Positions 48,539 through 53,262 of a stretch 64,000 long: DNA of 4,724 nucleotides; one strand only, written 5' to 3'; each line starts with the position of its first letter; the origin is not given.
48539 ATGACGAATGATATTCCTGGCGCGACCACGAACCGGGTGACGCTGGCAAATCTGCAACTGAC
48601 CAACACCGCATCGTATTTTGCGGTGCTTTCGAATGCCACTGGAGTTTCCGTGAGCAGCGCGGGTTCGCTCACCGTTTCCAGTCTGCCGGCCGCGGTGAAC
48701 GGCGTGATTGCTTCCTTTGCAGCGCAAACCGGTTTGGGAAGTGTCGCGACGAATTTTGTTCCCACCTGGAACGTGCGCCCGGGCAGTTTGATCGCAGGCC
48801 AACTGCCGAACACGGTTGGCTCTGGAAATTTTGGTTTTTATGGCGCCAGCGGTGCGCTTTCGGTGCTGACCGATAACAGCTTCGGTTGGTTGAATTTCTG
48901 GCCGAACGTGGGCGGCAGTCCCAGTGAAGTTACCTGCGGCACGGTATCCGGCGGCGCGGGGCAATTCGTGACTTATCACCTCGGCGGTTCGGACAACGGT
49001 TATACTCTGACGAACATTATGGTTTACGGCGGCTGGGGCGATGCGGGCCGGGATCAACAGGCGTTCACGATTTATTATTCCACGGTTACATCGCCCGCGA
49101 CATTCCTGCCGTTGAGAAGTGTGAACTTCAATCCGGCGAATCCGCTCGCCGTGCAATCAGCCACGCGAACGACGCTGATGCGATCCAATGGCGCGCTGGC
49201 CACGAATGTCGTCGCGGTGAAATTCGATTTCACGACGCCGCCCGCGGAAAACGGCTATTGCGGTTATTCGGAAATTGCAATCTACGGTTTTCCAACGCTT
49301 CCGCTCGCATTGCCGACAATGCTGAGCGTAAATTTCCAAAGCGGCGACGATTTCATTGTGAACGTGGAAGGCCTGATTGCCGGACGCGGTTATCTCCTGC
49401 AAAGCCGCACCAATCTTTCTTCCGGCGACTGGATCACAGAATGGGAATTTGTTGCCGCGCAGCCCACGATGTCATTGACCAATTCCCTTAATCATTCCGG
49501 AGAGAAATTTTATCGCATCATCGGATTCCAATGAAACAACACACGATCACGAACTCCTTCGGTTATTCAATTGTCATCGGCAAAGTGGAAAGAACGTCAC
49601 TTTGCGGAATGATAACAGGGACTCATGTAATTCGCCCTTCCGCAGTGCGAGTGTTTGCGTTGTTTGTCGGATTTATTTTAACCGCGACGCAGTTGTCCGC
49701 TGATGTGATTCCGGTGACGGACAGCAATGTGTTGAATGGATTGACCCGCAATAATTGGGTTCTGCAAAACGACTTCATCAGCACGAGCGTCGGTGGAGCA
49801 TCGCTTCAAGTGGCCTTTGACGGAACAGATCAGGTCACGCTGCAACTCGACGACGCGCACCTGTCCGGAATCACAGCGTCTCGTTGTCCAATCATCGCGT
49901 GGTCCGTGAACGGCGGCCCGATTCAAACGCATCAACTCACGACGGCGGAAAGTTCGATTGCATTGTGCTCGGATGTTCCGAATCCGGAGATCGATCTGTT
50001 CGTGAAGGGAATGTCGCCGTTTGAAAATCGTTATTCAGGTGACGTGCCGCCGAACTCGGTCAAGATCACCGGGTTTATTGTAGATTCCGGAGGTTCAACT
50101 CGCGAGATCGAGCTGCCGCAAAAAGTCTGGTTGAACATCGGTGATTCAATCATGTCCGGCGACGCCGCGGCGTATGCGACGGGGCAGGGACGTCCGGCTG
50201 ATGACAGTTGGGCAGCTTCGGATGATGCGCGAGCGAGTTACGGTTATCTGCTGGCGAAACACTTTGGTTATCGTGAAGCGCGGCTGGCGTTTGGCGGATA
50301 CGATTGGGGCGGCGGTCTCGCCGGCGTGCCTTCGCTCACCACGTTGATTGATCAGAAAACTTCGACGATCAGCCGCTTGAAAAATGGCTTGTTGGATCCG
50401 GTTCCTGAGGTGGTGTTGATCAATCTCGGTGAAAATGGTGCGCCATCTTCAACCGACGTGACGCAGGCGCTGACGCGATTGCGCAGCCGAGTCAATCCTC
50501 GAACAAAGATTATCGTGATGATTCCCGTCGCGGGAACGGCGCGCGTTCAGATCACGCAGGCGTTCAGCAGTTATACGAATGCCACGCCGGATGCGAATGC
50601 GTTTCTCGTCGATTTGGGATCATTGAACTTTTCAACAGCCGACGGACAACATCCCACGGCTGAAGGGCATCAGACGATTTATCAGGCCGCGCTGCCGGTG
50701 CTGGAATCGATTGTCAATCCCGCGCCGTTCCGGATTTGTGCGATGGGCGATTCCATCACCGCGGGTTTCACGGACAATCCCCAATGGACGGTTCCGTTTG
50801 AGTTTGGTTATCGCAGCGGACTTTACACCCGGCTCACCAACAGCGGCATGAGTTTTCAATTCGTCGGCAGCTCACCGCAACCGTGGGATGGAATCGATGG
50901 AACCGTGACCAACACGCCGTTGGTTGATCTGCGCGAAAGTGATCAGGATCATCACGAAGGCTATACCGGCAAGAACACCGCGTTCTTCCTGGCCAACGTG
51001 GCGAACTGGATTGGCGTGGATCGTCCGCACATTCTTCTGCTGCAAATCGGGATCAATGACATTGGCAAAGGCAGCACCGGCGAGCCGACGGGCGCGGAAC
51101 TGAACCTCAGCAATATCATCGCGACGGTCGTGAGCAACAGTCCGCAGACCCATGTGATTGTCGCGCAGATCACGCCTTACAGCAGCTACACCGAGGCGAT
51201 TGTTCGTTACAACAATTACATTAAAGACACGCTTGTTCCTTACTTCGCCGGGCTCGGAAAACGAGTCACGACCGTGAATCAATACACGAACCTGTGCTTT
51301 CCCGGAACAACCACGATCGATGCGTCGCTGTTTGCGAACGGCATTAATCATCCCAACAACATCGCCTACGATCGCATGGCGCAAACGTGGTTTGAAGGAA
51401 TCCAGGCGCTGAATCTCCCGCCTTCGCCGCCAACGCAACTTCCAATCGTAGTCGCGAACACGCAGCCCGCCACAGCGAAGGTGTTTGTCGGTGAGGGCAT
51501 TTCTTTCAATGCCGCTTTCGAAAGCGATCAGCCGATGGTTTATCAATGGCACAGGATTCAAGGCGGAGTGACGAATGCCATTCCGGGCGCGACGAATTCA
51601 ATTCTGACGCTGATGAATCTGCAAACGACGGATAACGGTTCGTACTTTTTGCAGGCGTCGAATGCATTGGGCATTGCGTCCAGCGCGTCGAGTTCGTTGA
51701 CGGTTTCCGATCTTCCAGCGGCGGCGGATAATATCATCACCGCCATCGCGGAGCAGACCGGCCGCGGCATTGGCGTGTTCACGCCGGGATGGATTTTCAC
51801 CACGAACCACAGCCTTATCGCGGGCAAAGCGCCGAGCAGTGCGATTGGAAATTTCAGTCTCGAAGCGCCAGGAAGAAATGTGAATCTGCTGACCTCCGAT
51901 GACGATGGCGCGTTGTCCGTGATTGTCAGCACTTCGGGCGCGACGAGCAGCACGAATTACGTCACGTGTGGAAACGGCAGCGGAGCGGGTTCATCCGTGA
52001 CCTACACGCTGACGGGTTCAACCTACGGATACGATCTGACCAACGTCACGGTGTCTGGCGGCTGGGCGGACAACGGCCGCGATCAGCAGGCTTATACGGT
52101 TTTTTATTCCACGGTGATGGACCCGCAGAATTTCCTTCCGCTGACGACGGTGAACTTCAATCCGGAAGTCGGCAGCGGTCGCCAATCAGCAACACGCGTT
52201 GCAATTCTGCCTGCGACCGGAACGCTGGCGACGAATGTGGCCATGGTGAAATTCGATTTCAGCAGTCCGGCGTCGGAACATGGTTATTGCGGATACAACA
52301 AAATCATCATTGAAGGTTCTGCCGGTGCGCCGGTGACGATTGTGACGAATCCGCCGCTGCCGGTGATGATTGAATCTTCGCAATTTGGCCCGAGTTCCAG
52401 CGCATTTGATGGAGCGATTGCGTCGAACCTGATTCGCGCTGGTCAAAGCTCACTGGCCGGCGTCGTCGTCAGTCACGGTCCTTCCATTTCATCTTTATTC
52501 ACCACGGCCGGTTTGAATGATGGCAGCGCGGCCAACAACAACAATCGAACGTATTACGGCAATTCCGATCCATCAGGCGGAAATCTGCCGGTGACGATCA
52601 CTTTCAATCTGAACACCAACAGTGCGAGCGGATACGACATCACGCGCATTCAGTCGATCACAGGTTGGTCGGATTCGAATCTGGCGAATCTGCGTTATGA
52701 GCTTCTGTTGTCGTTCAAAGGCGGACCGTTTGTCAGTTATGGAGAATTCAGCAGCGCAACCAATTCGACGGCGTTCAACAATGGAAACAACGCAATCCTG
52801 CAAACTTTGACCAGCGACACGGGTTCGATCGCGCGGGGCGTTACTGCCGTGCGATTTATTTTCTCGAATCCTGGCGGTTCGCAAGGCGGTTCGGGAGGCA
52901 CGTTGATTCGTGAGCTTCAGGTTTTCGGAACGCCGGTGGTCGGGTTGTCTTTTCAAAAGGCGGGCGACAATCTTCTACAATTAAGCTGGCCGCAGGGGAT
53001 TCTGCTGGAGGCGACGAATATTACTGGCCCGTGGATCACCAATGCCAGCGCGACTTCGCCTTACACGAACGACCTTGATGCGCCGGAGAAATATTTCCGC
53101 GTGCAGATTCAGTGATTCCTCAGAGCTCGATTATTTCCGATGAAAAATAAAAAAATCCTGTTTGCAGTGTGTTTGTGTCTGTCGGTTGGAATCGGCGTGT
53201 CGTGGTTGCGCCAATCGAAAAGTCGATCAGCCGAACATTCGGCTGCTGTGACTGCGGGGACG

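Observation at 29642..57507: Eleven copies of an unassigned ~180-215-aa module (TCGN / GW-D-GRD / ENGY-GYSEI signature) across five proteins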

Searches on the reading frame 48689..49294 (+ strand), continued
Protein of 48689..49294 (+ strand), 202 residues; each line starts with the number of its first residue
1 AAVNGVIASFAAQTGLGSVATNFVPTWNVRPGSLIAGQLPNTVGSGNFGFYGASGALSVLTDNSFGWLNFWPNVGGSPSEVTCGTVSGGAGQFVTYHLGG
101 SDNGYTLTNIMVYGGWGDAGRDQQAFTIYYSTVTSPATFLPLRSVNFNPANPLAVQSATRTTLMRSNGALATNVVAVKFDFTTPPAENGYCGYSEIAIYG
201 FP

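Call 71: search_protein_families(library=pfam, alignment_id=A7, max_evalue=0.00001)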
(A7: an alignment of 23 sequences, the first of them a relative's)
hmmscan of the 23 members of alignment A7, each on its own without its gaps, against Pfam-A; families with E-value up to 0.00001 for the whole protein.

A. member 1, P0196 (1379 aa): 6 families
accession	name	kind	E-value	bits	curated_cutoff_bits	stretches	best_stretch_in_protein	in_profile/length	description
PF17389.8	Bac_rhamnosid6H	-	6.4e-91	305.6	24.5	1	645-980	2-338/339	Bacterial alpha-L-rhamnosidase 6 hairpin glycosidase domain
PF08531.16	Bac_rhamnosid_N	-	5.6e-52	176.5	25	1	363-527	3-169/172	Alpha-L-rhamnosidase N-terminal domain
PF05592.18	Bac_rhamnosid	-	1.5e-31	108.7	22.2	1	541-639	4-101/102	Bacterial alpha-L-rhamnosidase concanavalin-like domain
PF25788.1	Ig_Rha78A_N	-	1.6e-30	105.9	27.4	1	46-158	1-104/105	Rha78A-like, N-terminal immunoglobulin domain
PF17390.7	Bac_rhamnosid_C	-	1.1e-21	76.8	22.1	1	983-1057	1-75/78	Bacterial alpha-L-rhamnosidase C-terminal domain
PF02837.24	Glyco_hydro_2_N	-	6.1e-06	26.7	28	0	195-274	58-135/169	Glycosyl hydrolases family 2, sugar binding domain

B. families by the number of members that match (of 23 scanned): 30 families (the first 25 are shown)
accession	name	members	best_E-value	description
PF13927.12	Ig_3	7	3.3e-66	Immunoglobulin domain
PF07679.22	I-set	6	6.8e-39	Immunoglobulin I-set domain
PF13895.12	Ig_2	5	8.2e-26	Immunoglobulin domain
PF17389.8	Bac_rhamnosid6H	4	7e-102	Bacterial alpha-L-rhamnosidase 6 hairpin glycosidase domain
PF08531.16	Bac_rhamnosid_N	4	6.2e-54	Alpha-L-rhamnosidase N-terminal domain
PF25788.1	Ig_Rha78A_N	4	7.7e-34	Rha78A-like, N-terminal immunoglobulin domain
PF05592.18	Bac_rhamnosid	4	5.7e-33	Bacterial alpha-L-rhamnosidase concanavalin-like domain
PF17390.7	Bac_rhamnosid_C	4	1.1e-21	Bacterial alpha-L-rhamnosidase C-terminal domain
PF22825.2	HpiC1-like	3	2e-31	HpiC1 cyclase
PF12951.13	PATR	3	2e-24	Passenger-associated-transport-repeat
PF00041.27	fn3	3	4.9e-16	Fibronectin type III domain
PF13385.13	Laminin_G_3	2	1.5e-18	Concanavalin A-like lectin/glucanases superfamily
PF07686.23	V-set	2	5e-13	Immunoglobulin V-set domain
PF00047.31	ig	2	7.8e-07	Immunoglobulin domain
PF13229.12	Beta_helix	1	3.3e-66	Right handed beta helix region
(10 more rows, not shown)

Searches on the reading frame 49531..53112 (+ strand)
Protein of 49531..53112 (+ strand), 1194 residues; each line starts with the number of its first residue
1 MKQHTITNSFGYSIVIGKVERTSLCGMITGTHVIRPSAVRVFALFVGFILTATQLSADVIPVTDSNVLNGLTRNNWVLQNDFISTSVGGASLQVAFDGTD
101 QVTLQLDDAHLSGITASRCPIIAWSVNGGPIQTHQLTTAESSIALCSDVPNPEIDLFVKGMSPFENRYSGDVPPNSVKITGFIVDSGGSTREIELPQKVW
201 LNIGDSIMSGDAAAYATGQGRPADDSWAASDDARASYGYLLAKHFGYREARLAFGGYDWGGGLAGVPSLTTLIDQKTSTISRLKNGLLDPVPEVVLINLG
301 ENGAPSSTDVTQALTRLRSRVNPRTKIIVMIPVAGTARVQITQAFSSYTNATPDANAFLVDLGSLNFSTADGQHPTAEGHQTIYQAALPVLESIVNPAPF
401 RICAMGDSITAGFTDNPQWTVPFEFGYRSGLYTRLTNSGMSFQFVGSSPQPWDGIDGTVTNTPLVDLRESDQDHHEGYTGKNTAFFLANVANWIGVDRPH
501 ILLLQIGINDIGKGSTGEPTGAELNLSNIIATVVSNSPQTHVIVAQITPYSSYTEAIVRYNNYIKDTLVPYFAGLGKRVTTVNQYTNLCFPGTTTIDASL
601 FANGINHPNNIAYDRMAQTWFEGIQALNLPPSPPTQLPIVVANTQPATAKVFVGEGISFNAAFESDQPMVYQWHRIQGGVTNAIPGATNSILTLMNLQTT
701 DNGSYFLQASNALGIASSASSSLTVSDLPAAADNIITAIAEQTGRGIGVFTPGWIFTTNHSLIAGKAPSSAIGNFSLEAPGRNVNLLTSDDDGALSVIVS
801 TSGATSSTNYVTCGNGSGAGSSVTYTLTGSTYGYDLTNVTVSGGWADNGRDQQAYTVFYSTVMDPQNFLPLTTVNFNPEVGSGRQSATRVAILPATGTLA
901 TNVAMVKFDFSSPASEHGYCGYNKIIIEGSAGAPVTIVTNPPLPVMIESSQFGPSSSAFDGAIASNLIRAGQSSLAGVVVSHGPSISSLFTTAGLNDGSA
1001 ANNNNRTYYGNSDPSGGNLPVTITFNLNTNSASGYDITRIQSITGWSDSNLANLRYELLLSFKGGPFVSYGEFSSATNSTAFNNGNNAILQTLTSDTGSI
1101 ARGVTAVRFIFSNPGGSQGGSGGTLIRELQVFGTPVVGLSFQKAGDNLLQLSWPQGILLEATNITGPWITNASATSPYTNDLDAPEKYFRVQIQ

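Call 4: search_protein_families(library=pfam, proteins=[window:49531-53112:+], max_evalue=1)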
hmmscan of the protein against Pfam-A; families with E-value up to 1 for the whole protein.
window:49531-53112:+ (1194 aa): 6 families
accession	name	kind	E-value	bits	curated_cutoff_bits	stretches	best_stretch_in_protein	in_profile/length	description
PF00657.28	Lipase_GDSL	-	3.4e-13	50.6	23.6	2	202-385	3-206/208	GDSL-like Lipase/Acylhydrolase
PF13472.12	Lipase_GDSL_2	-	2e-11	45.2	32.9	2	404-614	1-177/178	GDSL-like Lipase/Acylhydrolase family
PF13927.12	Ig_3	-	4.2e-05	24.4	30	1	644-711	6-78/78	Immunoglobulin domain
PF07679.22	I-set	-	0.00056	20.4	23.7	1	643-725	4-90/90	Immunoglobulin I-set domain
PF07686.23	V-set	-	0.05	14.2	26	1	680-725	62-108/109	Immunoglobulin V-set domain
PF13895.12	Ig_2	-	0.053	14.2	27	1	649-725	9-79/79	Immunoglobulin domain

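Call 9: search_protein_families(library=ncbifam, proteins=[window:49531-53112:+], max_evalue=1)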
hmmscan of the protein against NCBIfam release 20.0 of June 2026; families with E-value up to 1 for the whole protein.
window:49531-53112:+ (1194 aa): 1 family
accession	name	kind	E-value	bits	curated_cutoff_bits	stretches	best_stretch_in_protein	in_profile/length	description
NF042969.1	AcxyGlmanDactase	equivalog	0.0014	17.6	500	1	176-256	96-170/323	bifunctional acetylxylan esterase/glucomannan deacetylase AxeC2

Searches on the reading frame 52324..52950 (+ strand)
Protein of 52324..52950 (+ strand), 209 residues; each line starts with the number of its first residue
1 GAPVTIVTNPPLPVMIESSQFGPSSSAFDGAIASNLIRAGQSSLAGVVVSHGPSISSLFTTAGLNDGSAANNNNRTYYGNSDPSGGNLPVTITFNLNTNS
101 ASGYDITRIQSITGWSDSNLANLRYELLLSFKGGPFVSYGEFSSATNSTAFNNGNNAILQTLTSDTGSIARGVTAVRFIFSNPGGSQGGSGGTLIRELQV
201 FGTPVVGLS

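Call 47: search_solved_structures(query=window:52324-52950:+, max_evalue=10, show_alignments=3)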
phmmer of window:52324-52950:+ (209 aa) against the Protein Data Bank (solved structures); distinct sequences matched with E-value up to 10: 1.
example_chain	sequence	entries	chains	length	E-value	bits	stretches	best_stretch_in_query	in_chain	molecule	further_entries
8tqb_A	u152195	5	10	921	0.32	13.9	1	125-192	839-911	Metabotropic glutamate receptor 3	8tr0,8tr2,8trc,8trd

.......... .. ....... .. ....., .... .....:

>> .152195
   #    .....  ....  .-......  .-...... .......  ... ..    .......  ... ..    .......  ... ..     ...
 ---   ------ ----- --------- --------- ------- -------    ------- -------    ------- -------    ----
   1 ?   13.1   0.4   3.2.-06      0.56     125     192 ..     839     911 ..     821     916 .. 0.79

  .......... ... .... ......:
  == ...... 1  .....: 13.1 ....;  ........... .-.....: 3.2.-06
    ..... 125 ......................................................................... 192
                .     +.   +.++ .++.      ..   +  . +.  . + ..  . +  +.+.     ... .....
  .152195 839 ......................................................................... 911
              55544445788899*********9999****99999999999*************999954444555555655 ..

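Call 48: search_protein_families(library=pfam, proteins=[window:52324-52950:+], max_evalue=10)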
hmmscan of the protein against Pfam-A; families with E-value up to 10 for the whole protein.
window:52324-52950:+ (209 aa): 0 families
